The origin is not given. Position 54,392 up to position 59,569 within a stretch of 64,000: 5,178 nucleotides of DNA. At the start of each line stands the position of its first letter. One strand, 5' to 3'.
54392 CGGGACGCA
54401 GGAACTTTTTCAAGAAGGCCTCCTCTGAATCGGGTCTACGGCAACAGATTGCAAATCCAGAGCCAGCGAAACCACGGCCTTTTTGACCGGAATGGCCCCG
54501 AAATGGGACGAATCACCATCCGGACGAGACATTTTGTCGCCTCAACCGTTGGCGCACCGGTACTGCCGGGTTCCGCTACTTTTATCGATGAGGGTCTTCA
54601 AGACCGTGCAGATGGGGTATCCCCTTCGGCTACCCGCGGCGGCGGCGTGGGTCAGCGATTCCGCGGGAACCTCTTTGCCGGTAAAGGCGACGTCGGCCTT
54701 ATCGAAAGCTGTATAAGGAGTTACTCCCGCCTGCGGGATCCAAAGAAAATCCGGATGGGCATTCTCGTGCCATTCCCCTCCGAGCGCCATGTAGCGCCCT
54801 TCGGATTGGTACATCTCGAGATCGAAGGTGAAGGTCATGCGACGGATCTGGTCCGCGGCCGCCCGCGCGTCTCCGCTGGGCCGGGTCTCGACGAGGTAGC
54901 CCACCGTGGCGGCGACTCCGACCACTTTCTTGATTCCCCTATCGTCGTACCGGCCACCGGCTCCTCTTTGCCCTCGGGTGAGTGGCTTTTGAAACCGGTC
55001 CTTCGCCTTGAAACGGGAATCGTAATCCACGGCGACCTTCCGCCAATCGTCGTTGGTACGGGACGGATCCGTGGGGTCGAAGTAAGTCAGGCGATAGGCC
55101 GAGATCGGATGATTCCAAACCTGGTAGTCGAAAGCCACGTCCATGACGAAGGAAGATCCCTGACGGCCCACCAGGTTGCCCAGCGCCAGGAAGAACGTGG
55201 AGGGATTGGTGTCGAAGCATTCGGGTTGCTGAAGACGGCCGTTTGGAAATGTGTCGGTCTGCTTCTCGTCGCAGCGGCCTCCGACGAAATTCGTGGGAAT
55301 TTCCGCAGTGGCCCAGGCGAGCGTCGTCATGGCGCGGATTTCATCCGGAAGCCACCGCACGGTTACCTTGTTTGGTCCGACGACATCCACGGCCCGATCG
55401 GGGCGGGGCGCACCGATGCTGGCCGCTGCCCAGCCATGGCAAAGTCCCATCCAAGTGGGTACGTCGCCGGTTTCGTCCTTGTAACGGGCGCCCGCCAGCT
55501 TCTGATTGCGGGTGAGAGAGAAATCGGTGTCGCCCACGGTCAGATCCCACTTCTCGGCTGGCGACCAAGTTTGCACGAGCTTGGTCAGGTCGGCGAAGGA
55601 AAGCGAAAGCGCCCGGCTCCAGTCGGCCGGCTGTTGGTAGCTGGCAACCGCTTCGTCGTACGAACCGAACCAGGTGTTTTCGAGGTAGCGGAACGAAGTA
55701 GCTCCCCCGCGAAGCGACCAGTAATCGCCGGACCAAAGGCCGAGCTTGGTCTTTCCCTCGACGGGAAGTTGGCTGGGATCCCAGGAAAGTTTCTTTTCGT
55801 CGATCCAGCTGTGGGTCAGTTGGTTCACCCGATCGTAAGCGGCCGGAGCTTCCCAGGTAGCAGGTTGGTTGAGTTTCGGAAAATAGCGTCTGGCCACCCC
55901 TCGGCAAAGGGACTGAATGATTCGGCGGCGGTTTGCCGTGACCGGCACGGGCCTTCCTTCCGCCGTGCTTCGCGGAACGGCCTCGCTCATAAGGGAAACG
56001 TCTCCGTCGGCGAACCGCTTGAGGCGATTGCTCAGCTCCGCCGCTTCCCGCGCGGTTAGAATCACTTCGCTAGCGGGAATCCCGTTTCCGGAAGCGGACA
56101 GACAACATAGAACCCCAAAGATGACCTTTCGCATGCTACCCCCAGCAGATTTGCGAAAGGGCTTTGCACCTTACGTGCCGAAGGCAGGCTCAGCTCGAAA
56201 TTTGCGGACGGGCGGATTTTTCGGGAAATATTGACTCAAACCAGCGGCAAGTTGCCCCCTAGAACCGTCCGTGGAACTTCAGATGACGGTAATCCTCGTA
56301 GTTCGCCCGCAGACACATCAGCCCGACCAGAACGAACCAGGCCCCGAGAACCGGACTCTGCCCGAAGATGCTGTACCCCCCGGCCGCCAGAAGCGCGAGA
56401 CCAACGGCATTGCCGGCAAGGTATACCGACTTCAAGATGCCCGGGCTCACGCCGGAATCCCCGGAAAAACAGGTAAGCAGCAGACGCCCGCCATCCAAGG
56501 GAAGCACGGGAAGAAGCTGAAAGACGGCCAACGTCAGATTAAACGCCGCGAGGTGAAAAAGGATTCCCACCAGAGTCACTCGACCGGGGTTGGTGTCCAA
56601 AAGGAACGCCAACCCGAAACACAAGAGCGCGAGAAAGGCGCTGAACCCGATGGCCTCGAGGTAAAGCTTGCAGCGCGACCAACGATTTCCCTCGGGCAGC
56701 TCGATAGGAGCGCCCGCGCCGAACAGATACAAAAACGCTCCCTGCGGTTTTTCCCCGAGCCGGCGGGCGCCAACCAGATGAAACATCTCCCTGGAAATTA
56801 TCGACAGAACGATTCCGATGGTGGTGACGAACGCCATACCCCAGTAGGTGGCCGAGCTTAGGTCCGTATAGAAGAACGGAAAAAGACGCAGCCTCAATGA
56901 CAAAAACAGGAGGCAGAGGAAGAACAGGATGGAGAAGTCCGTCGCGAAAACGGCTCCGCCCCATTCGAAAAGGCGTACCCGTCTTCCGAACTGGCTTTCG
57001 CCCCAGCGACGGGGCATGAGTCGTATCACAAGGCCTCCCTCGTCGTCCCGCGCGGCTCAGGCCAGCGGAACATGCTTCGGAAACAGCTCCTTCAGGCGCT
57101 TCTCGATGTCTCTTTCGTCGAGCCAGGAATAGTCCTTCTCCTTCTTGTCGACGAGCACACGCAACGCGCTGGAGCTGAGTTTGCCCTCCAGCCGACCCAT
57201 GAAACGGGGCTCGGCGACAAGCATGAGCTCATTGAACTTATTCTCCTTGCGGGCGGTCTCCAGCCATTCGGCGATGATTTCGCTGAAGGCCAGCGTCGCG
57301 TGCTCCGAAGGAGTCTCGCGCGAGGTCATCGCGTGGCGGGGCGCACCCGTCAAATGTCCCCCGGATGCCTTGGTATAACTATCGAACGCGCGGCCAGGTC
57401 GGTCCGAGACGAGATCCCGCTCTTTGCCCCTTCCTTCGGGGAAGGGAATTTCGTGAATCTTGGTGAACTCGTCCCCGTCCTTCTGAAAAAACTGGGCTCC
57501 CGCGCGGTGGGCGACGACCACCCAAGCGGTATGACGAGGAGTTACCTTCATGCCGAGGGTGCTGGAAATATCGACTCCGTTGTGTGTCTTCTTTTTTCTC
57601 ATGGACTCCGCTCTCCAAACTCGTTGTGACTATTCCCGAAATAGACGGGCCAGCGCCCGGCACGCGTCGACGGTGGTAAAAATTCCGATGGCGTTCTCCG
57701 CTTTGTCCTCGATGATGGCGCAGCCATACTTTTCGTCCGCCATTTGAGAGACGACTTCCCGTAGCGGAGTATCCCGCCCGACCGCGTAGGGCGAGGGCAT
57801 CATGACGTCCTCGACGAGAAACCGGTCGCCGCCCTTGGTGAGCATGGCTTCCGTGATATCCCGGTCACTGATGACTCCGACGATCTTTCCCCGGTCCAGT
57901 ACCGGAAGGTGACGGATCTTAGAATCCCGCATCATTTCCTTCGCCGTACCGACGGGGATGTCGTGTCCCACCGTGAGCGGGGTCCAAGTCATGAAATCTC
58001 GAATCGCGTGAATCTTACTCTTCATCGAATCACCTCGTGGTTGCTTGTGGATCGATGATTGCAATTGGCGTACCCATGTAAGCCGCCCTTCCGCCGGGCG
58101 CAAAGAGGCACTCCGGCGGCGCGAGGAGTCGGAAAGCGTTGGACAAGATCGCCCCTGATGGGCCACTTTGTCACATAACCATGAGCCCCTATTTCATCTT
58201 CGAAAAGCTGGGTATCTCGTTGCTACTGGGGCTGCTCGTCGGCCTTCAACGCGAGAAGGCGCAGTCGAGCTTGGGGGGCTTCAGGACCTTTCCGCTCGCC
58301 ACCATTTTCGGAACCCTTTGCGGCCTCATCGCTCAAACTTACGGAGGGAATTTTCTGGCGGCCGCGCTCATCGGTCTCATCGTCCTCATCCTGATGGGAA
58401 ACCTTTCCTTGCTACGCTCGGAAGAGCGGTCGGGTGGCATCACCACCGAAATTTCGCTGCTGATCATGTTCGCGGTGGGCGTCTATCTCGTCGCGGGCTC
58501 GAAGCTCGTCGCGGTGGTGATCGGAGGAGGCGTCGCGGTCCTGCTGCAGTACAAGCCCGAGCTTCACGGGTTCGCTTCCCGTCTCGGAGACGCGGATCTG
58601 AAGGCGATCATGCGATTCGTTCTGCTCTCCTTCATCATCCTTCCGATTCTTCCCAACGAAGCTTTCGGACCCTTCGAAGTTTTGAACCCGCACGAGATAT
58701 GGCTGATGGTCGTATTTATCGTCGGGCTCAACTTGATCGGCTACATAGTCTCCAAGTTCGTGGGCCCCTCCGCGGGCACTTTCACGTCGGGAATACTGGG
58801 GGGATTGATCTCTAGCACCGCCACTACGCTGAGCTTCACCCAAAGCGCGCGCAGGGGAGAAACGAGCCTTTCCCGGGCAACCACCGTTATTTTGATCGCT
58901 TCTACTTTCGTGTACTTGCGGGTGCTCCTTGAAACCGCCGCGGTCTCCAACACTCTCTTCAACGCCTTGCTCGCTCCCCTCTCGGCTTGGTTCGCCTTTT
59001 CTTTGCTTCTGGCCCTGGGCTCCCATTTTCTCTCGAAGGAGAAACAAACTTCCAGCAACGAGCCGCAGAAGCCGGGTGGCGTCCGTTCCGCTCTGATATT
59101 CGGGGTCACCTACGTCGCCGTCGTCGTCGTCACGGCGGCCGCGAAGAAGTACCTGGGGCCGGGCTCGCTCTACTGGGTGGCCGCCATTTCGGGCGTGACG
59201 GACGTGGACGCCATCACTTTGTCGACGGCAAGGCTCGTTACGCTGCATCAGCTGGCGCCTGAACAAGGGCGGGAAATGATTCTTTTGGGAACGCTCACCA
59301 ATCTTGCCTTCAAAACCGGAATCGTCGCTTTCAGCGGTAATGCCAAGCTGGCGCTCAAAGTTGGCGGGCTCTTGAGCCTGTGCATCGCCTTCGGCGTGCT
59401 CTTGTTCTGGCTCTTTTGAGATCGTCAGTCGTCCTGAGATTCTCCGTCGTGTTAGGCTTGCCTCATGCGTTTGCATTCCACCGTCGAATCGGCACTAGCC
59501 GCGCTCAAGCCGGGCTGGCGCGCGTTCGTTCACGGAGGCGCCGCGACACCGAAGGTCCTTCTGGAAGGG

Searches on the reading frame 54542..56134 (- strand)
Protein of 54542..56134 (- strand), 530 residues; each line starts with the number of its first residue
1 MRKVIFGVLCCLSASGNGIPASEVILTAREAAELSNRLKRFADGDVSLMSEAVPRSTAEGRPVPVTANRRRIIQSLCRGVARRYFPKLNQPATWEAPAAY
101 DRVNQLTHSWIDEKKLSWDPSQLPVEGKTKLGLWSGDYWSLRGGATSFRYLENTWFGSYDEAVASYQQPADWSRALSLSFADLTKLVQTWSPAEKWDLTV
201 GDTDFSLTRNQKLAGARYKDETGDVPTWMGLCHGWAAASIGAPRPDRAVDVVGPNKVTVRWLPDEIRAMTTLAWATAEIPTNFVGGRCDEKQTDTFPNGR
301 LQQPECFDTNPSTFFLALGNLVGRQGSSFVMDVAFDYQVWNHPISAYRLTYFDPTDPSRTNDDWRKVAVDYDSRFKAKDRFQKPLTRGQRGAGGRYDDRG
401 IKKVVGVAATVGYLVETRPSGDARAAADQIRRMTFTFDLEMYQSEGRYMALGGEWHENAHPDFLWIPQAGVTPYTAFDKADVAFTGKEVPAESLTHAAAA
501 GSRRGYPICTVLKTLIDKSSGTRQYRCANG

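Call 85: search_protein_families(library=pfam, proteins=[window:54542-56134:-], max_evalue=0.00001)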
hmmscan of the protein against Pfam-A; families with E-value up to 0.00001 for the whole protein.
window:54542-56134:- (530 aa): 1 family
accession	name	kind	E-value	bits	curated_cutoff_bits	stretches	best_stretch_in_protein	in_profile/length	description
PF16683.11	TGase_elicitor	-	2e-31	109.5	25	1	114-360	11-247/361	Transglutaminase elicitor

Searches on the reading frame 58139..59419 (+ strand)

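Call 85: search_protein_families(library=pfam, proteins=[window:58139-59419:+], max_evalue=0.00001)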
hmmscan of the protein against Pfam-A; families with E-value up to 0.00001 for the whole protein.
window:58139-59419:+ (426 aa): 2 families
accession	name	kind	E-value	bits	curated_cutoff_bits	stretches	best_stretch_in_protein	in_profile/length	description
PF13194.11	DUF4010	-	1.7e-50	172.1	30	1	192-400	1-210/210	Domain of unknown function (DUF4010)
PF02308.21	MgtC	-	1.2e-15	58.3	31.4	1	24-144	1-120/121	MgtC family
